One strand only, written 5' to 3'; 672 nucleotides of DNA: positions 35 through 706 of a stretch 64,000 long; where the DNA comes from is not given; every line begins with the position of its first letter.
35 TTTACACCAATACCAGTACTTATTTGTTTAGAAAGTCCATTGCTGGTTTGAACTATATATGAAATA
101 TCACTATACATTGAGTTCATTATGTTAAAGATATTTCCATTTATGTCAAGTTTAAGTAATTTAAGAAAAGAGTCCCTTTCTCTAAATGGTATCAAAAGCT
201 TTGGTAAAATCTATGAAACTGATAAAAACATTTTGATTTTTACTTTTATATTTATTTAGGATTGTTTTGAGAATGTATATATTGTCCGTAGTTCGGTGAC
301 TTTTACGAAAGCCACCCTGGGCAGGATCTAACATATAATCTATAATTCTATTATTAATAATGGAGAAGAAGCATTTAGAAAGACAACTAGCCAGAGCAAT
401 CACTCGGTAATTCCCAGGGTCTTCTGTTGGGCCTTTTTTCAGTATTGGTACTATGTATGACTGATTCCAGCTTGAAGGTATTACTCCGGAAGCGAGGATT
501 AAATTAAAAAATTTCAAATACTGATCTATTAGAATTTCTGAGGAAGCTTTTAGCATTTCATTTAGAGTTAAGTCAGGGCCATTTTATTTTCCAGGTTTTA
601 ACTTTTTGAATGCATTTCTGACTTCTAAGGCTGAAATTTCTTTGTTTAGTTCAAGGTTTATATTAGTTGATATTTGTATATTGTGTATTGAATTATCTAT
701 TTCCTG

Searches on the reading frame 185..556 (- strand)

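Call 51: search_protein_families(library=pfam, proteins=[window:185-556:-], max_evalue=0.01)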
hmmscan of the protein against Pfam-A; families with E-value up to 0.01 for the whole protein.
window:185-556:- (124 aa): 1 family
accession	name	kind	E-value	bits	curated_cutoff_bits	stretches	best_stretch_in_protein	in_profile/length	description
PF00078.32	RVT_1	-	6.5e-11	42.8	29.6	1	38-124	1-82/205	Reverse transcriptase (RNA-dependent DNA polymerase)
